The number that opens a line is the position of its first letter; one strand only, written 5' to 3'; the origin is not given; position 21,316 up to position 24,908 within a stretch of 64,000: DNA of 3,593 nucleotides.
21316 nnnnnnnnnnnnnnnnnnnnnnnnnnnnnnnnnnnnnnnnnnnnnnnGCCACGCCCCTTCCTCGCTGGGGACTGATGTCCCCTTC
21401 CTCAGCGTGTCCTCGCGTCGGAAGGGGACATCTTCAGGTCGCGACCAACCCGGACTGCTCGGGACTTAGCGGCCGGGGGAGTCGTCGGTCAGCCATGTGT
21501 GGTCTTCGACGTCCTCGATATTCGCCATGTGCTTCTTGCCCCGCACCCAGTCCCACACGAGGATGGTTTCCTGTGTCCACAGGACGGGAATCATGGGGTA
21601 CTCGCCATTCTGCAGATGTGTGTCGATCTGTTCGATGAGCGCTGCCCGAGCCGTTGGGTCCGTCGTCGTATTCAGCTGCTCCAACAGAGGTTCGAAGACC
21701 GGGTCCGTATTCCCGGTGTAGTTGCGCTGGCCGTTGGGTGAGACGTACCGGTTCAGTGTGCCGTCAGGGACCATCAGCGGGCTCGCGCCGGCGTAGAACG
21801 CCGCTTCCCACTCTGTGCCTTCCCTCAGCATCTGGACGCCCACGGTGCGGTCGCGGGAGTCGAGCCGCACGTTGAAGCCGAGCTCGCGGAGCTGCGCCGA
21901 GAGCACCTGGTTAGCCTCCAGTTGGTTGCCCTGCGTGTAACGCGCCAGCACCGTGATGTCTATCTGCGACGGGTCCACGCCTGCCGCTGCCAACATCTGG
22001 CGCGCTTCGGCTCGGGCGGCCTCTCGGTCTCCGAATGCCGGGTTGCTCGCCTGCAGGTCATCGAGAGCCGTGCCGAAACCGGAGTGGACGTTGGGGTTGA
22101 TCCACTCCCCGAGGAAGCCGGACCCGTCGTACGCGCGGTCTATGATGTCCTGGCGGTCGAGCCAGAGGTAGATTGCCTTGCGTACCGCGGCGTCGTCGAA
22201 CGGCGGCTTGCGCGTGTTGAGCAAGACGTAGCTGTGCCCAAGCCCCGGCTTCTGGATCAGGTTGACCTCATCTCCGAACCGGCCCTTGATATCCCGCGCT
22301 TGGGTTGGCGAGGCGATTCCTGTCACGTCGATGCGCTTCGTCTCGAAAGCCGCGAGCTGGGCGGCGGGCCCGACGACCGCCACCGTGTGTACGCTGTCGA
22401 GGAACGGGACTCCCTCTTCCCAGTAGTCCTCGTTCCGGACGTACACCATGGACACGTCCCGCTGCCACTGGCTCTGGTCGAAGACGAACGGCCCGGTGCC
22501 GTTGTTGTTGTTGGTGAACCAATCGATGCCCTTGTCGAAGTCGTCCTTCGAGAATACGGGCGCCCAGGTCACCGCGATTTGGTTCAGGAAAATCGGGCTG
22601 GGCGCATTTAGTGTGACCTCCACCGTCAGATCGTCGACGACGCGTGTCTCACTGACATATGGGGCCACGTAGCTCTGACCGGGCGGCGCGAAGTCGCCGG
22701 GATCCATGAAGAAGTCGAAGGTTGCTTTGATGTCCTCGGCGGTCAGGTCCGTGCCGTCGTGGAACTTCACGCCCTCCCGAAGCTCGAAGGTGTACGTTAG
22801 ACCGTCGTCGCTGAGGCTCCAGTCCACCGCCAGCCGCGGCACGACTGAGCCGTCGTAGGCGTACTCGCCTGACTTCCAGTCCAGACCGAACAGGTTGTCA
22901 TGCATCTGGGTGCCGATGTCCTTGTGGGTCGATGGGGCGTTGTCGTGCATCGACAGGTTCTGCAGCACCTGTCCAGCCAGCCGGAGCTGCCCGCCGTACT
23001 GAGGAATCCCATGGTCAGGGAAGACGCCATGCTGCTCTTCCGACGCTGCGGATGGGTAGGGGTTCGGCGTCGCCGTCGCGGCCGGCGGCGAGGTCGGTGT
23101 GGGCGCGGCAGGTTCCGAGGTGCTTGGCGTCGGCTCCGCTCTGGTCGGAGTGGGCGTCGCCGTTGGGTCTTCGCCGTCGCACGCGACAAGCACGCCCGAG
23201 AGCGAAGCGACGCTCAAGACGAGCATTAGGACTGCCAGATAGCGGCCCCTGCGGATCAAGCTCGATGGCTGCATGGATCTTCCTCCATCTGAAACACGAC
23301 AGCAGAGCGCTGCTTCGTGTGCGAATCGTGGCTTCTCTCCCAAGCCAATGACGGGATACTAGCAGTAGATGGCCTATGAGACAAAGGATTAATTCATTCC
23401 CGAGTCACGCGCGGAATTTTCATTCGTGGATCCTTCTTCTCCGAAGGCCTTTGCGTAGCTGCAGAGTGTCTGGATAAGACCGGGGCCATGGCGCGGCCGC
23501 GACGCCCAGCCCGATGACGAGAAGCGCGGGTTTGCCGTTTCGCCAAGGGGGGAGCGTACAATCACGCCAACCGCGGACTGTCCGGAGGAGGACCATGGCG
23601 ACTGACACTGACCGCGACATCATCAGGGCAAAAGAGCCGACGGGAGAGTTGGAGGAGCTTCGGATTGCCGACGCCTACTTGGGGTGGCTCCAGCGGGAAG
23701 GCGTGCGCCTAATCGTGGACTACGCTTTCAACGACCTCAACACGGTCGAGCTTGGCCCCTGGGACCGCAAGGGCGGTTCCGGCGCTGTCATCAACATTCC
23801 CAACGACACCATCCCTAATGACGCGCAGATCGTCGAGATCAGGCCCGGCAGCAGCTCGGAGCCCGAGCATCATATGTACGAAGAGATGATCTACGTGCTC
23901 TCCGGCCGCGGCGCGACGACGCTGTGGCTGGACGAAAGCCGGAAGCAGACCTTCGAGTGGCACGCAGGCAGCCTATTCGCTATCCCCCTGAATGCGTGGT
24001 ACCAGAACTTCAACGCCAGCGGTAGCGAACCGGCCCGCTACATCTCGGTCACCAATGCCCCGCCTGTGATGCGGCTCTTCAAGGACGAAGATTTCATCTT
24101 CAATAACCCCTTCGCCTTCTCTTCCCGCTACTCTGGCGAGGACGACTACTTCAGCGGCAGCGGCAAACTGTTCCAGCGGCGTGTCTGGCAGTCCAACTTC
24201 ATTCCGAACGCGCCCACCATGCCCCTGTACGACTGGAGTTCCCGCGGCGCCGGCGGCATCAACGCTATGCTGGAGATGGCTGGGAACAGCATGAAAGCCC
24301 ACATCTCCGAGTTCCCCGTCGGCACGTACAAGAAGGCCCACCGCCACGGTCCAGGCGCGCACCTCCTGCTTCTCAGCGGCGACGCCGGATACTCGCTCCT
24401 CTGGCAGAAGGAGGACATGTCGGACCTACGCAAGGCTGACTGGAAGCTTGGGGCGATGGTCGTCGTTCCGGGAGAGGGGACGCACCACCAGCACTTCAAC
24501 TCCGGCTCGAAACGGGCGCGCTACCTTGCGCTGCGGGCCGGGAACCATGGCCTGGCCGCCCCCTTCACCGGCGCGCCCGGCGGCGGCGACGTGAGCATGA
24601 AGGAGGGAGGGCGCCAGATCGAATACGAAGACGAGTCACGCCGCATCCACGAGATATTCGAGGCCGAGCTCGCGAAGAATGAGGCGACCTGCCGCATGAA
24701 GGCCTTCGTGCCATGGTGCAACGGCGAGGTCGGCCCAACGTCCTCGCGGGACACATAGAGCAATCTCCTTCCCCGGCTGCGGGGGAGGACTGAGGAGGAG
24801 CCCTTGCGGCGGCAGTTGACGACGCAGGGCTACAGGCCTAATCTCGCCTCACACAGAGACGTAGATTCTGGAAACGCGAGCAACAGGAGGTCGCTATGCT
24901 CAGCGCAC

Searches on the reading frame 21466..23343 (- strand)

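Call 42: search_protein_families(library=pfam, proteins=[window:21466-23343:-], max_evalue=0.00001)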
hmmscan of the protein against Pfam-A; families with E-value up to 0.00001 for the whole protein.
window:21466-23343:- (625 aa): 1 family
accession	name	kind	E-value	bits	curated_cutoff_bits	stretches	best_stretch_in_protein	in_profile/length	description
PF00496.27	SBP_bac_5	-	8.1e-76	255.9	32.4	1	167-539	2-366/368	Bacterial extracellular solute-binding proteins, family 5 Middle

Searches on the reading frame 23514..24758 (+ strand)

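Call 42: search_protein_families(library=pfam, proteins=[window:23514-24758:+], max_evalue=0.00001)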
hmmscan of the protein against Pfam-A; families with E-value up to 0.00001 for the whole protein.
window:23514-24758:+ (414 aa): 1 family
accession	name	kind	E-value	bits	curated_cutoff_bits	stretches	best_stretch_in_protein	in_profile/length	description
PF07883.17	Cupin_2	-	5.6e-14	52.1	27.2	1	106-179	2-69/70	Cupin domain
